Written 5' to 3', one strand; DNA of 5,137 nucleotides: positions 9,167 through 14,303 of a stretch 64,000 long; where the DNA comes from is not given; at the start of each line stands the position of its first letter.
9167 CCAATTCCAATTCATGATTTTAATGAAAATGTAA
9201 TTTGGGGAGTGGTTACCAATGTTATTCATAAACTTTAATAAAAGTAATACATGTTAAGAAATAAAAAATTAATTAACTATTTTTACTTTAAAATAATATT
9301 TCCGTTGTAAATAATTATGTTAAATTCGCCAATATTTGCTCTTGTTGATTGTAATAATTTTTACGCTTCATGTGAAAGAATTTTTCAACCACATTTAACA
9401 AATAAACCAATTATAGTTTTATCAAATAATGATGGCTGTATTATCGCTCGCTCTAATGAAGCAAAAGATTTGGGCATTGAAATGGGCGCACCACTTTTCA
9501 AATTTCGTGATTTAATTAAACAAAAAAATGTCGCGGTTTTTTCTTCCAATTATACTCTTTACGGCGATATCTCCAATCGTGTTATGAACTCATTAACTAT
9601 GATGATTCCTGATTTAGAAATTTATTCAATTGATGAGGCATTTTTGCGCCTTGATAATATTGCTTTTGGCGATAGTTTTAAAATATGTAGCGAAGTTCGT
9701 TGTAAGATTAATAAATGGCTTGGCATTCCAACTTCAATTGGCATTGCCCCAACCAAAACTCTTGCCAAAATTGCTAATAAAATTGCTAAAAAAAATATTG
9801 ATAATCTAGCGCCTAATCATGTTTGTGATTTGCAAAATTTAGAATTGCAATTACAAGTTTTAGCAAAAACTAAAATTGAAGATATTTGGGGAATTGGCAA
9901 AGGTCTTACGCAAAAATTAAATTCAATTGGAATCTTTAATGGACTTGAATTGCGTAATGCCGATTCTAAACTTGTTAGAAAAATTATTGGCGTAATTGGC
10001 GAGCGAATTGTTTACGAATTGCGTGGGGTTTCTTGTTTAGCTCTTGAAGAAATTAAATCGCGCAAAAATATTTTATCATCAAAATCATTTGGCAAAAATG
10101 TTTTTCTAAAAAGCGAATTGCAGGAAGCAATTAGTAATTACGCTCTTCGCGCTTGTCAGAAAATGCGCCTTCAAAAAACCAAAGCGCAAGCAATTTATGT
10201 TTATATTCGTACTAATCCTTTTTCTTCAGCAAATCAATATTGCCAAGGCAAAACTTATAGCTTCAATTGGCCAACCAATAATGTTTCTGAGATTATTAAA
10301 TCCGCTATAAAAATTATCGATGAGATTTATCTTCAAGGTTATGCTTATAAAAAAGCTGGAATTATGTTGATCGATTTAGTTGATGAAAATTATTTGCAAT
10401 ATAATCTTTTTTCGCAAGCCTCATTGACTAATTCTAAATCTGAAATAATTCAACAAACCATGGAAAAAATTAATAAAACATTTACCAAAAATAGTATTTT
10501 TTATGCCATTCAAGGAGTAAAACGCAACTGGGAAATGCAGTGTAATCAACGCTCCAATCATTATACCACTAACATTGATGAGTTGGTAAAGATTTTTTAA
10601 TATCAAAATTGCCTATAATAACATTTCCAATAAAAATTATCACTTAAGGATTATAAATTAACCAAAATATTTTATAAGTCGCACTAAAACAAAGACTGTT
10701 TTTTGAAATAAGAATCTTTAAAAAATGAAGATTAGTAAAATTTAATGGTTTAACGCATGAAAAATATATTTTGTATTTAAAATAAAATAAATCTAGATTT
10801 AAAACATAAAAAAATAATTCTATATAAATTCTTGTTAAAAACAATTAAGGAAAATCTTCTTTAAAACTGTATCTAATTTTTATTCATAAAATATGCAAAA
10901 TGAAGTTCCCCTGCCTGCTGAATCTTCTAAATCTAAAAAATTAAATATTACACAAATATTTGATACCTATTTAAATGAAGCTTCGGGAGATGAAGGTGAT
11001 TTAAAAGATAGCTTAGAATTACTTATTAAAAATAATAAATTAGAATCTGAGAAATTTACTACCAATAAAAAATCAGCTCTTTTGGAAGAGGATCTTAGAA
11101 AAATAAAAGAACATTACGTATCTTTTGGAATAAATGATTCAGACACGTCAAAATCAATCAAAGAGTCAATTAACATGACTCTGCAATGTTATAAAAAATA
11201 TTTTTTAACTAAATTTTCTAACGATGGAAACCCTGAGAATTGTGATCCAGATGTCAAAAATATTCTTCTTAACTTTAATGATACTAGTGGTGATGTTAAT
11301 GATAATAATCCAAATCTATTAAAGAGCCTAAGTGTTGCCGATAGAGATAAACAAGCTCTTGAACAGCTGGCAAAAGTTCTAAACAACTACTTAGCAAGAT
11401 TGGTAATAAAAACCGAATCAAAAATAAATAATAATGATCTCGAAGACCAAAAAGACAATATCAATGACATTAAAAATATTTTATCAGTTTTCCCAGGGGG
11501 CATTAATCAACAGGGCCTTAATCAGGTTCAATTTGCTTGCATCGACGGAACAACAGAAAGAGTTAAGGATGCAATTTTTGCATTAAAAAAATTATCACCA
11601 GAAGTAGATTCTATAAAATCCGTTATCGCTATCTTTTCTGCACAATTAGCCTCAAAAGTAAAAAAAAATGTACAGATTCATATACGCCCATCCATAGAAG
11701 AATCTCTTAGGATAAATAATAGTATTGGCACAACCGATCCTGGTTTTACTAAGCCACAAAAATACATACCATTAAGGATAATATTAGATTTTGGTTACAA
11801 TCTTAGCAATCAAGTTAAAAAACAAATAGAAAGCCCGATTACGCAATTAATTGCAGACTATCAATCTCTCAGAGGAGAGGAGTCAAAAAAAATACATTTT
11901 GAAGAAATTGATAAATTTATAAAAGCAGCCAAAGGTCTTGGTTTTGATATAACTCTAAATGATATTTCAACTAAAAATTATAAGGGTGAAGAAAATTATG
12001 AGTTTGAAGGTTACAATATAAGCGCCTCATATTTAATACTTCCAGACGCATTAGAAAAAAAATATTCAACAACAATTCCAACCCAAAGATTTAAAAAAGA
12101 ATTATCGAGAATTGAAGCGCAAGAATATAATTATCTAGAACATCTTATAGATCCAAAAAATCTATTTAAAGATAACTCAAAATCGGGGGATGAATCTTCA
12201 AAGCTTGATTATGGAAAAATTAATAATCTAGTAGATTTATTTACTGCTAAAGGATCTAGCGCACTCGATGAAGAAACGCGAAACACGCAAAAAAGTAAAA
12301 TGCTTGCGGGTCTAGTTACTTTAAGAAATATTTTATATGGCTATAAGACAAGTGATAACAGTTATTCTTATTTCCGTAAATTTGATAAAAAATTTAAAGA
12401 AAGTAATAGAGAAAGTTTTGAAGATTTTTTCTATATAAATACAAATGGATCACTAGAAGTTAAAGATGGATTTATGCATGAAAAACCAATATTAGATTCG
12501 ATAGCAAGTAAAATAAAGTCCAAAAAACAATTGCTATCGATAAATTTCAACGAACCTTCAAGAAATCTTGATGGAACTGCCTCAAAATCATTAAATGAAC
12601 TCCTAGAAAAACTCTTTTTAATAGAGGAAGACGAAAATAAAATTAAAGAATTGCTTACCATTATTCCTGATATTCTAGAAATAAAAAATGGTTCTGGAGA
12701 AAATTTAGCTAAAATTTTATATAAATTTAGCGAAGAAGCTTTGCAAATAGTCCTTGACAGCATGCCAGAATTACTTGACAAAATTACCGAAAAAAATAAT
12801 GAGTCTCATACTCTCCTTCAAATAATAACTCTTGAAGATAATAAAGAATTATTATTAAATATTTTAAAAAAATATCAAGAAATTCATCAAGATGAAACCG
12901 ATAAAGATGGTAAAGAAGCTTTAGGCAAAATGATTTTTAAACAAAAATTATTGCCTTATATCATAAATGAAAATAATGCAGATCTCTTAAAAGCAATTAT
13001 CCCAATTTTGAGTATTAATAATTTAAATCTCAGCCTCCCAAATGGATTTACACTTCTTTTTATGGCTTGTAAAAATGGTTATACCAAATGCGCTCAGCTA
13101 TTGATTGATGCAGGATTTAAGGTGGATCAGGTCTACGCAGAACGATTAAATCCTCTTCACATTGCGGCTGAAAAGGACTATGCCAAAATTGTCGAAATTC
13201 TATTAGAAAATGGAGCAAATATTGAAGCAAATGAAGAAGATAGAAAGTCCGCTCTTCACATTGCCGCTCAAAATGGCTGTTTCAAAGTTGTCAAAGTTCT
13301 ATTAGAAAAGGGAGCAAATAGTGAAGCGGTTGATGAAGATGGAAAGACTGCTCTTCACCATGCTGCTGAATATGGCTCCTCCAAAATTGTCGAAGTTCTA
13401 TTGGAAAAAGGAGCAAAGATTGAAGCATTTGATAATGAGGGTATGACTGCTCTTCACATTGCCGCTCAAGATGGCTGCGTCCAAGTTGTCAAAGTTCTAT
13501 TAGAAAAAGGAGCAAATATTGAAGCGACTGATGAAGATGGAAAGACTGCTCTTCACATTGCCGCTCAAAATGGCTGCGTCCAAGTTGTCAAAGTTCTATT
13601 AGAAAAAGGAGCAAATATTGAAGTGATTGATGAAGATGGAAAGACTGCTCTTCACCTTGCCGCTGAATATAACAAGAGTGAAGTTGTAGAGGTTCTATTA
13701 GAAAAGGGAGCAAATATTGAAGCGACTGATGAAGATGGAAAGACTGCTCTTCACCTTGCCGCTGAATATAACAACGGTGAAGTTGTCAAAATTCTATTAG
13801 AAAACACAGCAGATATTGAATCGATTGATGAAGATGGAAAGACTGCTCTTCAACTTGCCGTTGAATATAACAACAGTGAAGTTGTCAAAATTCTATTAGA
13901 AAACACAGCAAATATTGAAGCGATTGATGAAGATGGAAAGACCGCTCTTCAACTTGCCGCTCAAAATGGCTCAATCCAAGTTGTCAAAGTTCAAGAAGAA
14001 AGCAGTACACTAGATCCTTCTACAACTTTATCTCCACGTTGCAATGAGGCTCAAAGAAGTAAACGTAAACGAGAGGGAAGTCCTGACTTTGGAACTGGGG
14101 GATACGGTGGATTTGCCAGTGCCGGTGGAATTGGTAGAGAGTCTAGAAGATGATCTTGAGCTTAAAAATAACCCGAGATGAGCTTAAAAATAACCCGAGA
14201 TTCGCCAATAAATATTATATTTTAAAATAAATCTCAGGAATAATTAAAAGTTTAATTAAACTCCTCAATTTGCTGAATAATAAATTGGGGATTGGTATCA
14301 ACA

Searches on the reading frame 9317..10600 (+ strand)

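Call 5: search_protein_families(library=pfam, proteins=[window:9317-10600:+], max_evalue=1)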
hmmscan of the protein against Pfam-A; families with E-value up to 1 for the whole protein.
window:9317-10600:+ (427 aa): 4 families
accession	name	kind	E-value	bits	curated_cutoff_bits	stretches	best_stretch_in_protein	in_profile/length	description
PF00817.25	IMS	-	1e-36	126.5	23.2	1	10-154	1-147/148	impB/mucB/samB family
PF11799.13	IMS_C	-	4e-19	69.5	20.7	1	249-364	1-109/109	impB/mucB/samB family C-terminal domain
PF13438.11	DUF4113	-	9.3e-14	51.6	24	1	380-426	5-51/51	Domain of unknown function (DUF4113)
PF11798.14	IMS_HHH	-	2.9e-05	24.5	24.4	1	181-206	7-32/32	IMS family HHH motif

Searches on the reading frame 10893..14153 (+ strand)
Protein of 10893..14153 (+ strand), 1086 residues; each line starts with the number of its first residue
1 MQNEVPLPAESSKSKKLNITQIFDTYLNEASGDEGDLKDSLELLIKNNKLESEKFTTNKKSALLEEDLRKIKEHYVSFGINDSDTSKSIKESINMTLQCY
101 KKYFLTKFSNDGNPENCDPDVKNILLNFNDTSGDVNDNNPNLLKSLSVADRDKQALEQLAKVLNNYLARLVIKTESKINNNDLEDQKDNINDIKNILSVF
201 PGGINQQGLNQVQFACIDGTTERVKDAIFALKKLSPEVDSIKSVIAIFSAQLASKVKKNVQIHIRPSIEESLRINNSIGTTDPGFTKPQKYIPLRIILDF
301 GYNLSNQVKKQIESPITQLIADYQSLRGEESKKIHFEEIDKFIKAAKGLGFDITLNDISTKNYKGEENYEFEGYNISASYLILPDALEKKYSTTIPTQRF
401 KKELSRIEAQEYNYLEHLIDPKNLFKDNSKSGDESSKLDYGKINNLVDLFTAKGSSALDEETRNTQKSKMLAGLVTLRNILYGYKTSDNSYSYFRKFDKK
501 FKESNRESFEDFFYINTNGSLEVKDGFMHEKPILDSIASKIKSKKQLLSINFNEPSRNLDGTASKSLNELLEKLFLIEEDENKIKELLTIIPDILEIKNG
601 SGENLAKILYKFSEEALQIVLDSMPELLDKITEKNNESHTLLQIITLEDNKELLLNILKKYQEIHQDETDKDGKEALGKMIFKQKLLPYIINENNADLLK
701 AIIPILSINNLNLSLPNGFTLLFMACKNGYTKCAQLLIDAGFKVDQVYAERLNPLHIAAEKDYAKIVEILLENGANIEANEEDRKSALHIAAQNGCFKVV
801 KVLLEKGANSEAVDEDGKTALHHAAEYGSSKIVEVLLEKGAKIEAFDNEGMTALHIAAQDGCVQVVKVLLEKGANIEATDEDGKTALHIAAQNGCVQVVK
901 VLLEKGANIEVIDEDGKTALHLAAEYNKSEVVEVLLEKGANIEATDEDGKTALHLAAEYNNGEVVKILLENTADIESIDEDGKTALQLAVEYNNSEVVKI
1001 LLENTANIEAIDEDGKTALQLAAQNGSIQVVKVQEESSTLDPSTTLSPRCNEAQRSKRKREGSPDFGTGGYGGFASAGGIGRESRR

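Call 5: search_protein_families(library=pfam, proteins=[window:10893-14153:+], max_evalue=1)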
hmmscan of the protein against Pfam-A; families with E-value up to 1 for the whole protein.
window:10893-14153:+ (1086 aa): 9 families
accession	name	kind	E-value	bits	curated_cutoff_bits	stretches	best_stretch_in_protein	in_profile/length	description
PF12796.13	Ank_2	-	1.1e-82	273.2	27.3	5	847-913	26-90/90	Ankyrin repeats (3 copies)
PF00023.36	Ank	-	1.1e-81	264.4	21.1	10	882-913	1-32/33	Ankyrin repeat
PF13606.12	Ank_3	-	5e-65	207.2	22.3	9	915-943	1-29/30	Ankyrin repeat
PF13857.12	Ank_5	-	8.4e-64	211.3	27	8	902-956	1-56/56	Ankyrin repeats (many copies)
PF13637.12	Ank_4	-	1.3e-61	203.6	22.7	9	920-969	1-50/50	Ankyrin repeats (many copies)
PF23745.1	ANK_LRRK2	-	2.2e-12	47.4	27.5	3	819-905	33-115/130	LRRK2 ANK repeat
PF24521.3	Ank_KRIT1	-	5.4e-11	42.9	80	6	818-905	19-107/149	KRIT1 ankyrin-repeats domain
PF16277.11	DUF4926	-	0.0019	18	29.1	0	898-919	24-45/57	Domain of unknown function (DUF4926)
PF22820.2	TcaA_3rd_4th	-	0.59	10.5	27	0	959-997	17-55/73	TcaA protein 3rd/4th domain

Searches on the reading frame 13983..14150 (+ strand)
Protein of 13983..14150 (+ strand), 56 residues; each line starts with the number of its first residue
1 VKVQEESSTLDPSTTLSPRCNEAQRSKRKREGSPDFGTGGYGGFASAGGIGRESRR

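Call 43: find_homologous_proteins(query=window:13983-14150:+, max_evalue=10)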
Query seq(56 aa): no candidate shares three 5-residue words with the query. No homologue found.
